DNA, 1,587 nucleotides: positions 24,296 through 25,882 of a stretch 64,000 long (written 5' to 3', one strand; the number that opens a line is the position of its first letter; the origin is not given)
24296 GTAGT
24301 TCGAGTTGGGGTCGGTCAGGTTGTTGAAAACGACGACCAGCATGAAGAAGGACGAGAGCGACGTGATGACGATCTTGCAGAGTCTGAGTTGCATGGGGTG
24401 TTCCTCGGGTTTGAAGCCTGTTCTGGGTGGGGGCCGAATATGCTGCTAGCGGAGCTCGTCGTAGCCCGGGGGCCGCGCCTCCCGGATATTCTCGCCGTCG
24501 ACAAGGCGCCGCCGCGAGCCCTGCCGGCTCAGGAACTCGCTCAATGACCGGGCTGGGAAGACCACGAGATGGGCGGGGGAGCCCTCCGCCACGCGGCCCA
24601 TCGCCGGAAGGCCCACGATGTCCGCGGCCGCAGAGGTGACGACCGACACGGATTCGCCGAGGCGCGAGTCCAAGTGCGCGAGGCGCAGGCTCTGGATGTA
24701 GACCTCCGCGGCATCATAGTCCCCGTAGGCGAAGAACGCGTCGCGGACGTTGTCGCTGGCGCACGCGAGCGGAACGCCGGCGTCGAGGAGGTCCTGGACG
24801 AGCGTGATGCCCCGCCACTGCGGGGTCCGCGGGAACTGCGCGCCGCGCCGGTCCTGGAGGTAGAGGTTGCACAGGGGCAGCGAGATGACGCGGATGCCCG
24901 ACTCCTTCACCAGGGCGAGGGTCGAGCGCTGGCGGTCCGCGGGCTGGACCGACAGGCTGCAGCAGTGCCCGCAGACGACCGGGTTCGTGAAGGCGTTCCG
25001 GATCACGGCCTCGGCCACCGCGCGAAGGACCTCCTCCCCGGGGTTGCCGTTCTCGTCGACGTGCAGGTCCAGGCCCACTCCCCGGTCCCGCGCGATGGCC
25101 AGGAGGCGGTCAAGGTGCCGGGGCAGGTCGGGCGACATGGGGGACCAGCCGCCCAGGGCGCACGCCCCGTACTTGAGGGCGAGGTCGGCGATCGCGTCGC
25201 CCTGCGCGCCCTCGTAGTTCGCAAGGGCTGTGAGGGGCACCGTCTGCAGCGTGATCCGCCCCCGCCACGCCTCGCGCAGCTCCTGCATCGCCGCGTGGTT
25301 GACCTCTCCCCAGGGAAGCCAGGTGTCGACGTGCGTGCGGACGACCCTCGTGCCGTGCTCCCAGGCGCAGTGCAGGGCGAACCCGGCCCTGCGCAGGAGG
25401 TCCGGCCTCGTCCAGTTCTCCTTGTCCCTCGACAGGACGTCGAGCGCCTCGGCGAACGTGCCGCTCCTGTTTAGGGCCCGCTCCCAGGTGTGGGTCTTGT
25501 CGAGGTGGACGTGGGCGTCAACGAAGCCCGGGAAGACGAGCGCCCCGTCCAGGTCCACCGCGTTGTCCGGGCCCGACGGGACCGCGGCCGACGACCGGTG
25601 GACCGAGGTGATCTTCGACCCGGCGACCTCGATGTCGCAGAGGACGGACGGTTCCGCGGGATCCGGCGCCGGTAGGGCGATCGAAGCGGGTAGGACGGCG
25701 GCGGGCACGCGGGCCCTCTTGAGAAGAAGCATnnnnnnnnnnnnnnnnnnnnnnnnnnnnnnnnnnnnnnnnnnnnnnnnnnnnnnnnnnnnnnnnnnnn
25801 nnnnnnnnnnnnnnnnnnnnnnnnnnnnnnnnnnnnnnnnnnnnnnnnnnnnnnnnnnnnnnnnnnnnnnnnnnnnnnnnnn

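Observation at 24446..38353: Hybrid TonB/ABC uptake locus: one ABC importer, three NMT1/THI5-type binding proteins, two tandem TonB-dependent receptors, CodA-like amidohydrolase and FAD oxidase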

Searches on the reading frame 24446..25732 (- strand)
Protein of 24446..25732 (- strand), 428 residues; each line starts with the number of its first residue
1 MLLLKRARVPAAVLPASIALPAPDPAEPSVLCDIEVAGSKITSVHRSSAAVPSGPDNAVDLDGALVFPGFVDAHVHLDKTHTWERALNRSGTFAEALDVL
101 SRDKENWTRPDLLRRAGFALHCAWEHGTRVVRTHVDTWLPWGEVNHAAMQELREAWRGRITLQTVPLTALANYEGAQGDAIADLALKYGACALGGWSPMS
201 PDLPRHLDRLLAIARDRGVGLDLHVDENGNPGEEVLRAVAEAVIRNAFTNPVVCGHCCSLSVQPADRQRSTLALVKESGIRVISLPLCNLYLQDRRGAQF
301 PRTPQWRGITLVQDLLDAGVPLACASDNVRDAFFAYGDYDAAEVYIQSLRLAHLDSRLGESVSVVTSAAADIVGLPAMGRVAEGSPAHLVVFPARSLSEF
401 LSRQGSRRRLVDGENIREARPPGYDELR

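Call 6: search_protein_families(library=pfam, proteins=[window:24446-25732:-], max_evalue=0.01)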
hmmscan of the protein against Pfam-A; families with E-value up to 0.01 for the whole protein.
window:24446-25732:- (428 aa): 2 families
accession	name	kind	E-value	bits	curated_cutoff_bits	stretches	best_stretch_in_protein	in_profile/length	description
PF07969.17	Amidohydro_3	-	1.9e-30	107.2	29.7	2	203-398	262-446/472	Amidohydrolase family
PF01979.26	Amidohydro_1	-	9.2e-12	45.3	25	1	65-392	1-318/345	Amidohydrolase family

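Call 7: search_protein_families(library=ncbifam, proteins=[window:24446-25732:-], max_evalue=0.01)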
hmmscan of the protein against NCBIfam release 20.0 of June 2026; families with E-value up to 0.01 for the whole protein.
window:24446-25732:- (428 aa): 37 families (the best 25 are shown)
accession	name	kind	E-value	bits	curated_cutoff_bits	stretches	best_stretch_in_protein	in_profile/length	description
NF005759.0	PRK07583.1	equivalog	2.9e-138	461.2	403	1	3-427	14-431/438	cytosine deaminase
NF005748.0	PRK07572.1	subfamily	2.1e-44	152.3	438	1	31-411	17-394/426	cytosine deaminase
NF004636.0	PRK05985.1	subfamily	1.2e-42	146.1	408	1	31-413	17-384/398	amidohydrolase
NF006685.0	PRK09230.1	subfamily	1.2e-36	126.1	483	1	30-408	18-395/426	cytosine deaminase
NF005312.0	PRK06846.1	subfamily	1e-21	77.3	447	1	31-411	32-399/412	amidohydrolase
NF005365.0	PRK06886.1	equivalog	5.4e-18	65.2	340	1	69-340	22-290/327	hypothetical protein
NF006689.0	PRK09237.1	equivalog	1.2e-09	37.3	371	2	31-77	22-66/383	amidohydrolase/deacetylase family metallohydrolase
TIGR01224.1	hutI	equivalog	8.4e-08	31.4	298.15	1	34-77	6-49/377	imidazolonepropionase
TIGR03178.1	allantoinase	equivalog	2.6e-07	29.8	357.85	1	32-79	18-62/441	allantoinase AllB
TIGR02318.1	phosphono_phnM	equivalog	3.9e-07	29.3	390.55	1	338-392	300-356/376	phosphonate metabolism protein PhnM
NF002668.0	PRK02382.1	equivalog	5e-07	28.8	452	1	31-84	13-64/436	dihydroorotase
TIGR02033.1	D-hydantoinase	equivalog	5.2e-07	28.9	393.25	1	32-81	17-64/454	dihydropyrimidinase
TIGR00857.1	pyrC_multi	subfamily_domain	7e-07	28.6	279.05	1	32-83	6-54/412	dihydroorotase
NF006056.0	PRK08204.1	subfamily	1.4e-06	27.4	391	1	32-87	25-72/449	hypothetical protein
NF006055.0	PRK08203.1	equivalog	5.8e-06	25.1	532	1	33-82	28-76/455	8-oxoguanine deaminase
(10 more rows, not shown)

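Call 11: search_solved_structures(query=window:24446-25732:-, max_evalue=0.001)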
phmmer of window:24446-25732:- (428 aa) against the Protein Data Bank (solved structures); distinct sequences matched with E-value up to 0.001: 26.
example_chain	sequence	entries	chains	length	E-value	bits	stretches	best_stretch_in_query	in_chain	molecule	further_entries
1r9z_A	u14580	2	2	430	1.5e-31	112.9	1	31-418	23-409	Cytosine deaminase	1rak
1k6w_A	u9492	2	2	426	1.5e-31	112.9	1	31-418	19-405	Cytosine Deaminase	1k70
3o7u_A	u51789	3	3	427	1.5e-31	112.9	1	31-418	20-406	Cytosine deaminase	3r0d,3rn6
1r9x_A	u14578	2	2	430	2.1e-31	112.5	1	31-418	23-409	Cytosine deaminase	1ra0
1r9y_A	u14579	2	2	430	4e-31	111.6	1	31-418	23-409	Cytosine deaminase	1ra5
4r7w_A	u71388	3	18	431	2.2e-30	109.1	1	47-405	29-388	Cytosine deaminase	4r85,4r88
3g77_A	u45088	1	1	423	3.4e-30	108.5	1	31-418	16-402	Cytosine deaminase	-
2qt3_A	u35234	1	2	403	2.1e-27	99.3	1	30-398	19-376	N-isopropylammelide isopropyl amidohydrolase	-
4cqb_A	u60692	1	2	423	2.5e-27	99.1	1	30-398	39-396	N-ISOPROPYLAMMELIDE ISOPROPYL AMIDOHYDROLASE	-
4cqc_A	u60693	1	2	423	3.4e-27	98.6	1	30-398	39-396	N-ISOPROPYLAMMELIDE ISOPROPYL AMIDOHYDROLASE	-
5akq_A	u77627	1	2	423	1.2e-26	96.8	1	30-398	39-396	N-ISOPROPYLAMMELIDE ISOPROPYL AMIDOHYDROLASE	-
4cqd_A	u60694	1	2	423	5.4e-26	94.6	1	30-398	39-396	N-ISOPROPYLAMMELIDE ISOPROPYL AMIDOHYDROLASE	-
6nbo_A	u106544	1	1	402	4.9e-21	78.3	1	33-413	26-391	N-isopropylammelide isopropylaminohydrolase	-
8dqn_A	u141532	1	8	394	1.6e-05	27.2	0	27-77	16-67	Isoaspartyl dipeptidase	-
3mtw_A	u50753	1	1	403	7.2e-05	25.1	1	36-79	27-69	L-Arginine carboxypeptidase Cc2672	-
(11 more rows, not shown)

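Call 18: find_homologous_proteins(query=window:24446-25732:-, max_evalue=1e-30)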
Query window:24446-25732:- (428 aa): 1671 proteins with E <= 1e-30 among 8000 candidates; the best 120 are listed.
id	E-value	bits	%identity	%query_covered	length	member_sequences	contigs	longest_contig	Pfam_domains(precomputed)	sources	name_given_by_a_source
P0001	1.1e-280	949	100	98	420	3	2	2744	PF07969.18,PF01979.27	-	-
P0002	4.5e-241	818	84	98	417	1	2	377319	PF07969.18,PF01979.27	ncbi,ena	-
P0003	1.3e-238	810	83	100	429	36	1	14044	PF07969.18,PF01979.27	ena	-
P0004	9.9e-237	804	82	100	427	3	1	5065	PF07969.18,PF01979.27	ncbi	ncbi:MAG TPA: cytosine deaminase [Opitutaceae bacterium]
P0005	2.1e-236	803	81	100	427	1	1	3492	PF07969.18,PF01979.27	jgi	jgi:cytosine/creatinine deaminase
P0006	7.1e-236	801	81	100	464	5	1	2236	PF07969.18,PF01979.27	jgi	jgi:cytosine/creatinine deaminase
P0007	2.1e-235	799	80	100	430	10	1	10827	PF07969.18,PF01979.27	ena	-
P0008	1.6e-234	797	81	100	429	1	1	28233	PF07969.18,PF01979.27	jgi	jgi:cytosine deaminase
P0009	9.7e-233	791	80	100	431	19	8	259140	PF07969.18,PF01979.27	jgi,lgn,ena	jgi:cytosine deaminase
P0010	1.1e-232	791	81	100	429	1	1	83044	PF07969.18,PF01979.27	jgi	jgi:cytosine/creatinine deaminase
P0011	2.2e-232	790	80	100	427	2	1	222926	PF07969.18,PF01979.27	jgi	jgi:cytosine deaminase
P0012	2.2e-232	790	81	100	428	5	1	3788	PF07969.18,PF01979.27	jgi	-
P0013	7.1e-232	788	81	100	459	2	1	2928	PF07969.18,PF01979.27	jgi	jgi:cytosine deaminase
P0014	1.1e-231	787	81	100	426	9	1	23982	PF07969.18,PF01979.27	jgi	-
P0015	3.2e-231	786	81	100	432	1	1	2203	PF07969.18,PF01979.27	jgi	jgi:cytosine/creatinine deaminase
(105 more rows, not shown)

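Call 20: search_solved_structures(query=window:24446-25732:-, max_evalue=1e-25, show_alignments=1)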
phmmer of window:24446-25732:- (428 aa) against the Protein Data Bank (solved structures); distinct sequences matched with E-value up to 1e-25: 12.
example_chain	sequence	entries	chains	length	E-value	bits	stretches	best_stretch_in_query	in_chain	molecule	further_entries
1r9z_A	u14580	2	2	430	1.5e-31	112.9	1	31-418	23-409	Cytosine deaminase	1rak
1k6w_A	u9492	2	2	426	1.5e-31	112.9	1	31-418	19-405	Cytosine Deaminase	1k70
3o7u_A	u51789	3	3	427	1.5e-31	112.9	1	31-418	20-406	Cytosine deaminase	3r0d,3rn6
1r9x_A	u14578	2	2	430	2.1e-31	112.5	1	31-418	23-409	Cytosine deaminase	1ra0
1r9y_A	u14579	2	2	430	4e-31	111.6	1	31-418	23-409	Cytosine deaminase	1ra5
4r7w_A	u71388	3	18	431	2.2e-30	109.1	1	47-405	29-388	Cytosine deaminase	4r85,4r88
3g77_A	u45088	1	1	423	3.4e-30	108.5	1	31-418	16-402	Cytosine deaminase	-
2qt3_A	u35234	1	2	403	2.1e-27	99.3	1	30-398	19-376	N-isopropylammelide isopropyl amidohydrolase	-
4cqb_A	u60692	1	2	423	2.5e-27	99.1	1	30-398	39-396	N-ISOPROPYLAMMELIDE ISOPROPYL AMIDOHYDROLASE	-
4cqc_A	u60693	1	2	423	3.4e-27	98.6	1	30-398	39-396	N-ISOPROPYLAMMELIDE ISOPROPYL AMIDOHYDROLASE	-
5akq_A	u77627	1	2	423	1.2e-26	96.8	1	30-398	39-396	N-ISOPROPYLAMMELIDE ISOPROPYL AMIDOHYDROLASE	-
4cqd_A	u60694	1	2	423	5.4e-26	94.6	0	30-398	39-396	N-ISOPROPYLAMMELIDE ISOPROPYL AMIDOHYDROLASE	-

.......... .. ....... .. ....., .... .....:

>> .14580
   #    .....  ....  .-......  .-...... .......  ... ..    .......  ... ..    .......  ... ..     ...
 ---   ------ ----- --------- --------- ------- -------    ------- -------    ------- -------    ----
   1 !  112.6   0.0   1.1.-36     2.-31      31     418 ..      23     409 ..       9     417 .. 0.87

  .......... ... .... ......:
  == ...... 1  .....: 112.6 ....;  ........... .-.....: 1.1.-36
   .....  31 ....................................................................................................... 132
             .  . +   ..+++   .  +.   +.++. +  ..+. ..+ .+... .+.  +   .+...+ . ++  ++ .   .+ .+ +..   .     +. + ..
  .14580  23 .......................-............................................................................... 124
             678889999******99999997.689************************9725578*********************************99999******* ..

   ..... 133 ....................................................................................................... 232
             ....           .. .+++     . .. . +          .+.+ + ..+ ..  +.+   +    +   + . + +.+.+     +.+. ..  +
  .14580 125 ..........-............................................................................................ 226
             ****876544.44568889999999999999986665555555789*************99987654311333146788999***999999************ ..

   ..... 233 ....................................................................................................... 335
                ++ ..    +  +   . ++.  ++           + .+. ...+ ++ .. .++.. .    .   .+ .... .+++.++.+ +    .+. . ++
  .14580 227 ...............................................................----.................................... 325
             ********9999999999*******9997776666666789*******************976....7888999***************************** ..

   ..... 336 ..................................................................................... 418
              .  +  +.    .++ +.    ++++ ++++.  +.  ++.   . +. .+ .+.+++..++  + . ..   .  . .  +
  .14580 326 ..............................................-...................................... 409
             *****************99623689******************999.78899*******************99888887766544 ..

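Call 41: search_dna_similar(query=window:24449-25732:-, collection=plasmids, mode=protein, max_rows=40, max_evalue=1e-20)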
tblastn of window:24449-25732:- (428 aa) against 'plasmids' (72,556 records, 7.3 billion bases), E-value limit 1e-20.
Records with a match: 568; places in all: 634; records where one place covers at least 80% of the query: 527.
Best place of each record, by identity: <60% 568.
By first word of the organism name: Rhizobium 243; Sinorhizobium 138; Enterobacter 20; Ensifer 19; Klebsiella 15; Aminobacter 11; Escherichia 11; Agrobacterium 10; Shinella 9; Paracoccus 6; and 53 more.
By predicted mobility (MOB-suite, as given by PLSDB): non-mobilizable 247; conjugative 220; mobilizable 101.
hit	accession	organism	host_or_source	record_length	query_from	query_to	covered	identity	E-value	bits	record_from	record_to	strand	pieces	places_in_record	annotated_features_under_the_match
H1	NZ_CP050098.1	Rhizobium leguminosarum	Trifolium pratense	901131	2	427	100%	43.6%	2e-83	286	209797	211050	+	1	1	cytosine deaminase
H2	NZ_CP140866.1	Rhizobium leguminosarum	Trifolium pratense,whole organism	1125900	2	427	100%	43.6%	6e-82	282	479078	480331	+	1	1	record has no annotation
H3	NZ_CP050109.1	Rhizobium leguminosarum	Trifolium repens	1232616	2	427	100%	43.6%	6e-82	282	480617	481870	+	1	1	record has no annotation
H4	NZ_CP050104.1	Rhizobium leguminosarum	Trifolium repens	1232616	2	427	100%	43.6%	6e-82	282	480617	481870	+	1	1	record has no annotation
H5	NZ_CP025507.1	Rhizobium leguminosarum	Pisum sativum,pea nodule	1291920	2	427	100%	43.6%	6e-82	282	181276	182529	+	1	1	record has no annotation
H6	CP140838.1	Rhizobium beringeri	Trifolium pratense,whole organism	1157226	2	427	100%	43.6%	6e-82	281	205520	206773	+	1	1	cytosine deaminase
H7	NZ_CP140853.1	Rhizobium beringeri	Trifolium pratense,whole organism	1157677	2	427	100%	43.6%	6e-82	281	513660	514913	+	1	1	record has no annotation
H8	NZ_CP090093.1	Rhizobium leguminosarum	Galega,Cell culture,Plant nodule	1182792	2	427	100%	43.6%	6e-82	281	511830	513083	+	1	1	record has no annotation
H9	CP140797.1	Rhizobium beringeri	Trifolium pratense,whole organism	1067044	2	427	100%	43.6%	2e-81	280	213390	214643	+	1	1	cytosine deaminase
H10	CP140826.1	Rhizobium beringeri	Trifolium pratense,whole organism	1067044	2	427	100%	43.6%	2e-81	280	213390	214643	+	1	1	cytosine deaminase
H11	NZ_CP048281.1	Rhizobium leguminosarum bv. viciae 248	Fava bean,whole organism,nodules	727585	2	427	100%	43.5%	9e-84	287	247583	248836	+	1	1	cytosine deaminase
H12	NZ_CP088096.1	Rhizobium sp. SU303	cell culture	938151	2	427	100%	43.5%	2e-82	283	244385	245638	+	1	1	cytosine deaminase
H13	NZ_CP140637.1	Rhizobium indigoferae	Indigofera amblyantha,Pure culture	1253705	2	427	100%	43.5%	3e-82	283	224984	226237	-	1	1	record has no annotation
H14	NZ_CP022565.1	Rhizobium leguminosarum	Root nodule,Pisum sativum root-nodule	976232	2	427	100%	43.5%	3e-82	282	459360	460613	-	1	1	cytosine deaminase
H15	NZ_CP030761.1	Rhizobium leguminosarum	Genomic DNA from Bacterial pure culture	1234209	2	427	100%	43.4%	2e-81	280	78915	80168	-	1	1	record has no annotation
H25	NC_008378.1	Rhizobium johnstonii 3841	-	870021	2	427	100%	43.1%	8e-81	278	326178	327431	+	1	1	cytosine deaminase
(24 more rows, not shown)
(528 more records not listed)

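Call 42: get_annotated_region(hit=H25, flank=9000)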
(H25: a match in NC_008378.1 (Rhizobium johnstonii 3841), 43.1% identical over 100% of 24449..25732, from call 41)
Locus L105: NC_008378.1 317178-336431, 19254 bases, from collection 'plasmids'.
description: Rhizobium johnstonii 3841 plasmid pRL12, complete sequence
organism: Rhizobium johnstonii 3841 (NCBI taxid 216596)
taxonomy: Bacteria; Pseudomonadota; Alphaproteobacteria; Hyphomicrobiales; Rhizobiaceae; Rhizobium; Rhizobium johnstonii; Rhizobium johnstonii 3841
host: -; source: -; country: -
typing (MOB-suite, as given by PLSDB): conjugative; relaxase MOBQ; mating-pair formation MPF_T
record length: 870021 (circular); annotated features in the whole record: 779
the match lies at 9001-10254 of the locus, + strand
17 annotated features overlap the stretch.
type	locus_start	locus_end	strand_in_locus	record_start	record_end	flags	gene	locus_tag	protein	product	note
CDS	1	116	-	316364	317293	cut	-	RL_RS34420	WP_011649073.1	XdhC family protein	-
CDS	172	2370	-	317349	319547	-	paoC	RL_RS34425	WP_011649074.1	aldehyde oxidoreductase molybdenum-binding subunit PaoC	-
CDS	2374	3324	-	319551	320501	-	-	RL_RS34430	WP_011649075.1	xanthine dehydrogenase family protein subunit M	-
CDS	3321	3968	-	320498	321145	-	paoA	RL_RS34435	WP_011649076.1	aldehyde dehydrogenase iron-sulfur subunit PaoA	-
CDS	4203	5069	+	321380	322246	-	-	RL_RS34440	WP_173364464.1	creatininase family protein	-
CDS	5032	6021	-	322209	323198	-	-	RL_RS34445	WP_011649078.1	LysR family transcriptional regulator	-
CDS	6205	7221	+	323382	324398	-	-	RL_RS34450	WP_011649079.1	ABC transporter substrate-binding protein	-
CDS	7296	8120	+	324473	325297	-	-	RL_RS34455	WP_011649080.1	ABC transporter ATP-binding protein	-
CDS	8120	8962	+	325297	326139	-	-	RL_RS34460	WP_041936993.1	ABC transporter permease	-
CDS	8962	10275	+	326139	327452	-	-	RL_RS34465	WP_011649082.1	cytosine deaminase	-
CDS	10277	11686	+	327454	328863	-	-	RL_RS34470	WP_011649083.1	FAD-binding oxidoreductase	-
CDS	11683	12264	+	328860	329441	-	-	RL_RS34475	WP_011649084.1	NAD(P)H-dependent oxidoreductase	-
CDS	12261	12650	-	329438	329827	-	-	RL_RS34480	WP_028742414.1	RidA family protein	-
CDS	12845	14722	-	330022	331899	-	-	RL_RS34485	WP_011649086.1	HAMP domain-containing methyl-accepting chemotaxis protein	GO:0006935 - chemotaxis [Evidence IEA]; GO:0007165 - signal transduction [Evidence IEA]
CDS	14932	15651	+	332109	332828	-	-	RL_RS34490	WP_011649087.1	4'-phosphopantetheinyl transferase superfamily protein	-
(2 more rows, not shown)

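Call 45: search_dna_similar(query=window:24449-25732:-, collection=plasmids, mode=protein, max_rows=60, max_evalue=1e-20, rows=spread)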
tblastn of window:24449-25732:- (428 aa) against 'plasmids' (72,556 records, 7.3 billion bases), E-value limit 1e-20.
Records with a match: 568; places in all: 634; records where one place covers at least 80% of the query: 527.
Best place of each record, by identity: <60% 568.
By first word of the organism name: Rhizobium 243; Sinorhizobium 138; Enterobacter 20; Ensifer 19; Klebsiella 15; Aminobacter 11; Escherichia 11; Agrobacterium 10; Shinella 9; Paracoccus 6; and 53 more.
By predicted mobility (MOB-suite, as given by PLSDB): non-mobilizable 247; conjugative 220; mobilizable 101.
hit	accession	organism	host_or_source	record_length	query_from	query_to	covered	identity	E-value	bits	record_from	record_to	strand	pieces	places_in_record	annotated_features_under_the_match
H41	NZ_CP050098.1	Rhizobium leguminosarum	Trifolium pratense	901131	2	427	100%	43.6%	2e-83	286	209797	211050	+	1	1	cytosine deaminase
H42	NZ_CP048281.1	Rhizobium leguminosarum bv. viciae 248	Fava bean,whole organism,nodules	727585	2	427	100%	43.5%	9e-84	287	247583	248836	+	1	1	cytosine deaminase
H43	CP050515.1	Rhizobium leguminosarum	Trifolium repens,cell culture,root ...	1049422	2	427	100%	43.1%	7e-83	284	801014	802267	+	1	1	cytosine deaminase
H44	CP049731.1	Rhizobium leguminosarum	Pisum sativum,Pisum sativum nodules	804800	2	427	100%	43.0%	1e-82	283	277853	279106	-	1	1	cytosine deaminase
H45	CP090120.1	Rhizobium leguminosarum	Trifolium ambiguum,Cell culture,Plant ...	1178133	2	427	100%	42.9%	3e-81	280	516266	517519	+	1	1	cytosine deaminase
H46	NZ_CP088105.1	Rhizobium ruizarguesonis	cell culture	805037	2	427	100%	42.7%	1e-82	283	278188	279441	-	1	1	cytosine deaminase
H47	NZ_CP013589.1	Rhizobium phaseoli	Phaseolus vulgaris,Whole ...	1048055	12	427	97%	43.5%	3e-84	288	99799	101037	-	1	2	record has no annotation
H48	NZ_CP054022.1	Rhizobium indicum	Pisum sativum l. (pea),Pure culture,Pea ...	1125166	2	427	100%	42.4%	1e-81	281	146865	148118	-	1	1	record has no annotation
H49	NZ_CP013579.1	Rhizobium phaseoli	Phaseolus vulgaris,Whole ...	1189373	12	427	97%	43.3%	3e-83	285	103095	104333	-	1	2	record has no annotation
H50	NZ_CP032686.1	Rhizobium sp. CCGE531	Phaseolus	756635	2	427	100%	42.1%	6e-84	287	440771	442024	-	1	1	cytosine deaminase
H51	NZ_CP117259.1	Rhizobium tumorigenes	Rubus sp.,pure bacterial culture,Aerial ...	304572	60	427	86%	46.1%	2e-80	277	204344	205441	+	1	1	cytosine deaminase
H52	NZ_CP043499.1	Rhizobium grahamii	Prosopis cineraria,pure bacterial ...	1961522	60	427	86%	45.2%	2e-80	277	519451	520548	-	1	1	none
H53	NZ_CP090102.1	Rhizobium leguminosarum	Trifolium pratense,Cell culture,Plant ...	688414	4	427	99%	38.6%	3e-63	228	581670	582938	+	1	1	cytosine deaminase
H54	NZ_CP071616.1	Rhizobium bangladeshense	lentil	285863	60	427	86%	43.9%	4e-79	273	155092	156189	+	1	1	cytosine deaminase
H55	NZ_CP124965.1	Agrobacterium tumefaciens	lilac,cell culture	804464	2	427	100%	37.7%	4e-60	218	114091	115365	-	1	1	cytosine deaminase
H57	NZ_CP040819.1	Paroceanicella profunda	Cell culture,Deep seawater from Mariana ...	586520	56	427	87%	41.4%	2e-69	245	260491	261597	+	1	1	cytosine deaminase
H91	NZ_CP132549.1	Escherichia coli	cell culture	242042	31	422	92%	26.8%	8e-25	114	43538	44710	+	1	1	codA: cytosine/isoguanine deaminase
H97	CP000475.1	Paenarthrobacter aurescens TC1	-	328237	26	396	87%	26.3%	7e-24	112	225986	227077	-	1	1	atzC: N-isopropylammelide isopropylaminohydrolase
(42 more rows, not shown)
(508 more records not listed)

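Call 46: get_annotated_region(hit=H97, flank=300)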
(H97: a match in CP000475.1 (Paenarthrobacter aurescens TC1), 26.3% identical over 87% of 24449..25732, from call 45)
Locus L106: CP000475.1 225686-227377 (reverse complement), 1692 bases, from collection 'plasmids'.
description: Paenarthrobacter aurescens TC1 plasmid pTC1, complete sequence
organism: Paenarthrobacter aurescens TC1 (NCBI taxid 290340)
taxonomy: Bacteria; Actinomycetota; Actinomycetes; Micrococcales; Micrococcaceae; Paenarthrobacter; Paenarthrobacter aurescens; Paenarthrobacter aurescens TC1
host: -; source: -; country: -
typing (MOB-suite, as given by PLSDB): conjugative; replicon rep_cluster_1783; relaxase MOBF,MOBF; mating-pair formation MPF_T
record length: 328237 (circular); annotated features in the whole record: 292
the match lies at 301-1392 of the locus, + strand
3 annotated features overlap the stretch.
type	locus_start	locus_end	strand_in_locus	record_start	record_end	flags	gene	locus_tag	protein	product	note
CDS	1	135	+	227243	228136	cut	-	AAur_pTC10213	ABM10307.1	Carbamoyl phosphate synthetase-like protein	-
CDS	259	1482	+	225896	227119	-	atzC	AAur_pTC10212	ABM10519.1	N-isopropylammelide isopropylaminohydrolase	-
CDS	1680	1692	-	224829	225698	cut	-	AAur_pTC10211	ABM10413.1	IS5 family transposase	-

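Call 47: get_annotated_region(hit=H91, flank=300)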
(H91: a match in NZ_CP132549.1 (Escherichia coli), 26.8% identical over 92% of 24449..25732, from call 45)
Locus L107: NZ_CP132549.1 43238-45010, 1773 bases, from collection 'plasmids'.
description: Escherichia coli strain XL1-Blue plasmid pF, complete sequence
organism: Escherichia coli (NCBI taxid 562)
taxonomy: Bacteria; Pseudomonadota; Gammaproteobacteria; Enterobacterales; Enterobacteriaceae; Escherichia; Escherichia coli
host: -; source: cell culture; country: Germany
typing (MOB-suite, as given by PLSDB): conjugative; replicon IncFIA,IncFIB,IncFIC; relaxase MOBF; mating-pair formation MPF_F
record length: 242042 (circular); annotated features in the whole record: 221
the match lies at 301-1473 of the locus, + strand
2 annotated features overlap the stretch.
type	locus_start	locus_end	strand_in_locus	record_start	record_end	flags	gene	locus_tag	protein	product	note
CDS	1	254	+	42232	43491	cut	codB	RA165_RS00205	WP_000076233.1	cytosine permease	GO:0055085 - transmembrane transport [Evidence IEA]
CDS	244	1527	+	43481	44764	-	codA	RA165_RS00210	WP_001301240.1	cytosine/isoguanine deaminase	-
